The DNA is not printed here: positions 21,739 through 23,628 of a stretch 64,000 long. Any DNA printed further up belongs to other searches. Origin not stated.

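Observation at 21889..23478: Nested internal duplications: the same double zinc-ribbon module at both termini and a twice-repeated Cys-ladder core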

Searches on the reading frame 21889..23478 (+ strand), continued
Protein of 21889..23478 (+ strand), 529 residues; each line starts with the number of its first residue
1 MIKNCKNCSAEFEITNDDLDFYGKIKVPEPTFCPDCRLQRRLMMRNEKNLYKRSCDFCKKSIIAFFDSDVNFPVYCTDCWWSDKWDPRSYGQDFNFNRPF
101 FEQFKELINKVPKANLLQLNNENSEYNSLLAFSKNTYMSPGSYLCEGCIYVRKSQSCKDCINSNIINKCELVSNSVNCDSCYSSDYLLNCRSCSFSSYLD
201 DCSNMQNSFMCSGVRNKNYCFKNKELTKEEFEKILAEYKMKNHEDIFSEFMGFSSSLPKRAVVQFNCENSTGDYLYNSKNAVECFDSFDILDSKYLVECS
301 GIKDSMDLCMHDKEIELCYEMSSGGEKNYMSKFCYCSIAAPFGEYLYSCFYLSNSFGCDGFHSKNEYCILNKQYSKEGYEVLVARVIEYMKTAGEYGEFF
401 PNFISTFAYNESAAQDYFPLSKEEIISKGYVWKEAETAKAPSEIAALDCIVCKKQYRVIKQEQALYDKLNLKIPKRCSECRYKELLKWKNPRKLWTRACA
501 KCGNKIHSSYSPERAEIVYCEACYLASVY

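Call 37: search_protein_representatives(alignment_id=A1)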
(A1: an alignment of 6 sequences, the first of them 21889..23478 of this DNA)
Query: 6 sequences, 541 profile positions. Proteins with E-value up to 0.001 (for the whole library): 5506; up to 1e-10: 3780; up to 1e-30: 2291. The best 150 are listed.
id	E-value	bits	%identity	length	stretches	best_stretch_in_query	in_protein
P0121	7.2e-208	708.1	-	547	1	1-541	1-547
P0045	4.0e-206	702.4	-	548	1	2-540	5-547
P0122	8.6e-206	701.2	-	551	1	1-541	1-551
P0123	4.4e-203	692.3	-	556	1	2-539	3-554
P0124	2.4e-201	686.6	-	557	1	3-541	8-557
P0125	7.6e-201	684.9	-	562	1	5-541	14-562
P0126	1.0e-199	681.2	-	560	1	1-541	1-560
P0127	1.4e-199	680.8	-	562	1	4-541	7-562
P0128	1.7e-198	677.2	-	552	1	2-541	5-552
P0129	4.7e-196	669.1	-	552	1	2-541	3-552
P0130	5.9e-196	668.8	-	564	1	2-541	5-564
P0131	1.7e-191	654.1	-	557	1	3-541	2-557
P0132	4.2e-190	649.5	-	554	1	2-541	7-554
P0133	4.1e-189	646.2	-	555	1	1-541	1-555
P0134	1.6e-188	644.3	-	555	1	1-541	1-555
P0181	9.1e-180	615.4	-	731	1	5-539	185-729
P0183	1.1e-179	615.1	-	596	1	3-540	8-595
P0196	7.5e-178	609.0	-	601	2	1-393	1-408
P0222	5.1e-174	596.4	-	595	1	2-540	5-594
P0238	9.2e-172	588.9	-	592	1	2-540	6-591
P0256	3.0e-170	584.0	-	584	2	1-395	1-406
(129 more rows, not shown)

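Call 38: find_related_loci(query=A2, collection=genome_contigs, flank=10000)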
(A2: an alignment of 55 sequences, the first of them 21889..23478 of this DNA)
Query A2 (529 aa) in genome_contigs; peptide patterns used: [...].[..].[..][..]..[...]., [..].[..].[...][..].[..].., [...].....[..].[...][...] (x = any residue, [..] = any of these).
599 stretches matched a pattern (row limit reached: there are more); 563 encode a relative of the query (tblastn E <= 1e-3); the best 80 are kept; 78 distinct loci.
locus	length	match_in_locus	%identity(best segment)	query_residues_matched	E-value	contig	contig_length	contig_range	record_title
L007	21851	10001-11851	75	1-529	0e+0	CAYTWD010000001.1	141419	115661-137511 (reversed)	MAG TPA_asm: uncultured Candidatus Peribacteria bacterium isolate SRP342105_co2_394 genome assembly, contig: NODE_80_len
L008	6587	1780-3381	56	2-529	0e+0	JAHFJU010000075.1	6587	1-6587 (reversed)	MAG: Candidatus Peregrinibacteria bacterium isolate nzgw393 NODE_22601_length_6588_cov_2.991031, whole genome shotgun se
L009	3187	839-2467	56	3-529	0e+0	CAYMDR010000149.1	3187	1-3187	MAG TPA_asm: uncultured Candidatus Peribacteria bacterium isolate SRP278252_co2_54 genome assembly, contig: NODE_68675_l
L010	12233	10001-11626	55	5-529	0e+0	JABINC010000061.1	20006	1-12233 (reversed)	MAG: Candidatus Peregrinibacteria bacterium isolate SI060_bin36 k141_451159, whole genome shotgun sequence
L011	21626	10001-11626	53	3-528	0e+0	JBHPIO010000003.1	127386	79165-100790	Patescibacteria group bacterium isolate SAG AM-312-G21 AM-312-G21_NODE_3, whole genome shotgun sequence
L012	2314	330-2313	43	2-528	4e-139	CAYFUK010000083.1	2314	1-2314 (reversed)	MAG TPA_asm: uncultured Candidatus Peribacteria bacterium isolate ERP107533_co1_54 genome assembly, contig: NODE_69418_l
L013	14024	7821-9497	42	2-524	8e-128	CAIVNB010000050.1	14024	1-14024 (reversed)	uncultured bacterium isolate AlinenLipids_bin-5200 genome assembly, contig: bin-5200:50/88, whole genome shotgun sequenc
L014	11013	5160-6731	41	1-528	1e-126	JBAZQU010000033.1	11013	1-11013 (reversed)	MAG: Candidatus Gracilibacteria bacterium isolate SO_2017_SWC_60 scaffold_5180_c1_LP-4_2017, whole genome shotgun sequen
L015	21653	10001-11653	40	1-529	3e-126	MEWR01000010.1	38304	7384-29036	MAG: Candidatus Abawacabacteria bacterium RBG_16_42_10 RBG_16_scaffold_2010, whole genome shotgun sequence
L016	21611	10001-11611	43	12-528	2e-126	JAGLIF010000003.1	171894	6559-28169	MAG: Candidatus Gracilibacteria bacterium isolate RS_2_30 ROV157_2.bin.30.fa_3, whole genome shotgun sequence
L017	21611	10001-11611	41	2-526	2e-124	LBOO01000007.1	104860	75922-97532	MAG: Candidatus Peregrinibacteria bacterium GW2011_GWA2_33_10 UR27_C0007, whole genome shotgun sequence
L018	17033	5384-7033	41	1-529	7e-124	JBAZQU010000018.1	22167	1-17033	MAG: Candidatus Gracilibacteria bacterium isolate SO_2017_SWC_60 scaffold_787_c1_LP-4_2017, whole genome shotgun sequenc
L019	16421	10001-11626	42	1-528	3e-123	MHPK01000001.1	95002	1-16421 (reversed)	MAG: Candidatus Staskawiczbacteria bacterium RIFOXYB1_FULL_38_37 rifoxyb1_full_scaffold_116, whole genome shotgun sequen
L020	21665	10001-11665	40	1-529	4e-123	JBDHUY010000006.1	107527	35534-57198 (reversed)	MAG: Candidatus Gracilibacteria bacterium isolate AS-MICRO-OLR.153 NODE_451_length_107527_cov_12.834721, whole genome sh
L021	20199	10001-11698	37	1-529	8e-127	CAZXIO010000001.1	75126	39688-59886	MAG TPA_asm: uncultured Candidatus Peribacteria bacterium isolate ERP125453_co2_86 genome assembly, contig: NODE_56_leng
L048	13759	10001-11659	39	1-529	2e-116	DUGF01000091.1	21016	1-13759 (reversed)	MAG TPA_asm: Candidatus Micrarchaeota archaeon isolate UBA10214 contig_139177, whole genome shotgun sequence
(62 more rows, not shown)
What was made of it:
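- The family appears near-universal across many CPR lineages rather than patchy (call 38).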

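Call 58: fold_search(model_id=the predicted structure, library=viral)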
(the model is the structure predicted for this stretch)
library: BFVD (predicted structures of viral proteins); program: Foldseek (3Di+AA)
matches with E <= 10: 106; with E <= 0.001: 0
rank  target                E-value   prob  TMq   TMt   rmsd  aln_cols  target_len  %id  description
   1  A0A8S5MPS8            5.3e-03  1.00  0.09  0.24   5.5        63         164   25  Putative zinc-ribbon domain protein [Siphoviridae sp. ctsIQ24]
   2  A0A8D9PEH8            1.2e-01  0.28  0.08  0.17  18.2       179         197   14  Uncharacterized protein [Bacteriophage sp.]
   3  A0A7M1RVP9            2.6e-01  0.57  0.07  0.18   8.3        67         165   21  HNH nuclease domain-containing protein [uncultured phage cr118_1]
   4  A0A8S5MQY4            2.9e-01  0.60  0.06  0.27   9.4        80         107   21  Putative cytoplasmic protein [Caudovirales sp. ctqI92]
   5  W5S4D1                2.9e-01  0.41  0.07  0.17  14.4       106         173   18  Uncharacterized protein [Pithovirus sibericum]
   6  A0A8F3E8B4            4.2e-01  0.47  0.06  0.10  13.7        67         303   22  HNH endonuclease [Microbacterium phage Honk]
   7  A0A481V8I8            5.4e-01  0.18  0.06  0.11  17.1       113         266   16  Zinc-finger domain protein [Halobacterium phage ChaoS9]
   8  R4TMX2                5.7e-01  0.14  0.07  0.16  14.9       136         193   18  C2H2-type domain-containing protein [Halogranum tailed virus 1]
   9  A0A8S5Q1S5            5.7e-01  0.14  0.06  0.09   9.8        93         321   22  Transcriptional repressor CTCF/DNA Complex factor zinc finger protein-DNA [Siphoviridae sp. ctLqe90]
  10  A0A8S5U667            6.3e-01  0.15  0.09  0.21  15.2       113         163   17  Rad50 zinc hook motif [Siphoviridae sp. ctwHj1]
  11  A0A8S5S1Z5            8.1e-01  0.99  0.07  0.40   0.9        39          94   26  Alanyl-tRNA synthetase [Siphoviridae sp. ctCIv11]
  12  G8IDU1                8.5e-01  0.06  0.07  0.11  21.2       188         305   17  Uncharacterized protein [Mycobacterium phage Nappy]
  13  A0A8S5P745            9.4e-01  0.99  0.07  0.47   0.6        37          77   32  Putative zinc-ribbon domain protein [Siphoviridae sp. ctsUY14]
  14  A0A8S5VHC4            1.1e+00  0.93  0.08  0.31   2.3        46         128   30  Putative zinc-ribbon domain protein [Siphoviridae sp. ctNxi14]
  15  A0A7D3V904            1.1e+00  0.23  0.08  0.10   5.1        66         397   20  Uncharacterized protein [Fadolivirus FV1/VV64]
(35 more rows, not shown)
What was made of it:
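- Closest known: Pfam PF13451. Same: The best viral structural hit is a phage 'putative zinc-ribbon domain protein' (E 5e-3, call 58).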

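Call 66: predict_structure(alignment_id=A3)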
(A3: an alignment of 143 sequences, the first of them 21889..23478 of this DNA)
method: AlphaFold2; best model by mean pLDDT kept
length: 529 residues; sequences in the alignment: 143
mean_pLDDT: 94.8   pTM: 0.92
mean pLDDT of the five models: 94.8, 91.4, 83.5, 83.3, 78.6
residues with pLDDT >= 90: 492; 70-90: 26; 50-70: 9; < 50: 2
segments of 3 or more residues with pLDDT < 50: none
pLDDT, mean of each block of 10 residues (from residue 1): 97 98 98 98 94 97 95 96 97 98 98 95 94 96 96 96 96 96 97 98 97 96 98 96 95 95 94 95 96 97 97 94 91 96 97 96 97 98 98 98 96 95 96 73 71 91 97 94 92 94 96 93 87
secondary structure, 60 per line:
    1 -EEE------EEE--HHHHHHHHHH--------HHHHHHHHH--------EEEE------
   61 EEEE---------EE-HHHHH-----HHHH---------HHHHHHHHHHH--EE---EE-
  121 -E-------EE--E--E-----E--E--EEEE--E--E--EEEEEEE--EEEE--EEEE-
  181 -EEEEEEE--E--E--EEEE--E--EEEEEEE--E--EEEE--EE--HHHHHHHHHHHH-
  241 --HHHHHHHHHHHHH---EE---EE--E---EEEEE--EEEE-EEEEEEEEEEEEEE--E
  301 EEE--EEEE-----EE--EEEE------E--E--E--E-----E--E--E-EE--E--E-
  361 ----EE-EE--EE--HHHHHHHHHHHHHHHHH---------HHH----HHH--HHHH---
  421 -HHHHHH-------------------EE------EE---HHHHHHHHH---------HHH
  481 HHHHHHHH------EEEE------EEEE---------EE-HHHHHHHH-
elements in order: E2-4 E11-13 H16-25 H34-42 E51-54 E61-64 H77-81 H87-90 H100-110 E149-152 E161-167 E170-173 E176-179 E182-188 E197-200 E206-212 E218-221 H228-239 H243-255 E272-276 E279-282 E284-297 E300-303 E306-309 E319-322 H376-392 H414-417 H422-427 H460-468 H478-488 E495-498 E505-508 H521-528
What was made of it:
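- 21889..22164 (+): Copy 1 N-terminal double zinc-finger module (residues 1-92). Site Zn1 = C5, C8, C33, C36 (zf_Tbcl-like). Site Zn2 = C55, C58, C76, C79 (CxxC-x17-CxxC, zf_Tbcl_2-like). DSSP shows a hairpin knuckle plus a helix N-terminus (call 66).
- On Pfam PF13451 zf_Tbcl: The same holds for C449/C452 and C477/C480 (call 66).
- The AF2 model has pLDDT 94.8 and pTM 0.92 (call 66).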

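Call 69: fold_search(model_id=the predicted structure, library=pdb)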
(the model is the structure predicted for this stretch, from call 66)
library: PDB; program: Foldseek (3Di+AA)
matches with E <= 10: 263; with E <= 0.001: 5
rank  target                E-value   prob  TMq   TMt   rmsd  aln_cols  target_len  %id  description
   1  3d8v                  1.7e-04  0.60  0.08  0.08  18.4       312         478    7  Crystal structure of GlmU from Mycobacterium tuberculosis in complex with uridine-diphosphate-N-acetylglucosamine (released 2009-03-10)
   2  4e79_A                3.9e-04  0.44  0.08  0.10  17.1       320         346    8  Structure of LpxD from Acinetobacter baumannii at 2.66A resolution (P4322 form) (released 2013-01-16)
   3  3c8v_D                4.0e-04  0.63  0.10  0.11  22.4       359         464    9  Crystal structure of putative acetyltransferase (YP_390128.1) from Desulfovibrio desulfuricans G20 at 2.28 A resolutio (released 2008-02-26)
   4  9dqf                  8.4e-04  0.30  0.08  0.09  18.0       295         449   10  Crystal structure of bifunctional GlmU from Staphylococcus aureus NCTC 8325 complexed with acetyl CoA and citrate (released 2025-05-14)
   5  4g87                  8.7e-04  0.66  0.09  0.10  16.1       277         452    8  Crystal structure of GLMU from Mycobacterium tuberculosis snapshot 1 (released 2013-03-13)
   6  4e75_A                1.0e-03  0.33  0.09  0.10  19.3       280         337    9  Structure of LpxD from Acinetobacter baumannii at 2.85A resolution (P21 form) (released 2013-01-16)
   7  4ihg_D                1.1e-03  0.33  0.08  0.11  17.6       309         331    9  Chasing Acyl Carrier Protein Through a Catalytic Cycle of Lipid A Production (released 2013-11-13)
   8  4k6r                  1.2e-03  0.41  0.08  0.09  16.1       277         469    7  Crystal structure of GlmU in complex with ATP (released 2014-04-16)
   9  6ge9                  1.3e-03  0.30  0.07  0.08  18.4       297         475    6  Structure of Mycobacterium tuberculosis GlmU bound to Glc-1P and Ac-CoA (released 2018-05-02)
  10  9dr4                  1.4e-03  0.28  0.07  0.08  17.2       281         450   12  Crystal structure of bifunctional GlmU from Staphylococcus aureus NCTC 8325 complexed with UTP, CoA and Glc 1-P (released 2025-05-14)
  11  4e79_C                1.7e-03  0.25  0.08  0.09  19.0       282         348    8  Structure of LpxD from Acinetobacter baumannii at 2.66A resolution (P4322 form) (released 2013-01-16)
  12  4ihg_E                2.0e-03  0.21  0.07  0.10  16.8       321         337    6  Chasing Acyl Carrier Protein Through a Catalytic Cycle of Lipid A Production (released 2013-11-13)
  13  6p83_B                2.2e-03  0.35  0.08  0.11  17.5       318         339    9  E.coli LpxD in complex with compound 1o (released 2019-08-28)
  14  3spt                  2.5e-03  0.38  0.09  0.10  17.6       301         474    8  Crystal structure of GlmU from Mycobacterium tuberculosis in complex with ACETYL COENZYME A and URIDINE-DIPHOSPHATE-N-AC (released 2012-08-08)
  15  4ihh_E                2.5e-03  0.25  0.08  0.10  18.6       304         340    8  Chasing Acyl Carrier Protein Through a Catalytic Cycle of Lipid A Production (released 2013-11-13)
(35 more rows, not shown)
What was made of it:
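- On Left-handed beta-helix / hexapeptide repeat (PF00132): Foldseek TM is <= 0.2 (call 69).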

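Call 82: find_related_loci(query=A2, collection=viral_contigs, flank=8000)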
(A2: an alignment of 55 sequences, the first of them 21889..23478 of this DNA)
Query A2 (529 aa) in viral_contigs; peptide patterns used: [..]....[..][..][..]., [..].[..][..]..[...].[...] (x = any residue, [..] = any of these).
118 stretches matched a pattern, but none encodes a relative of the query by tblastn (E <= 1e-3).
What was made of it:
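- Tried and rejected: A pattern-seeded scan of IMG/VR confirmed no member (call 82).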
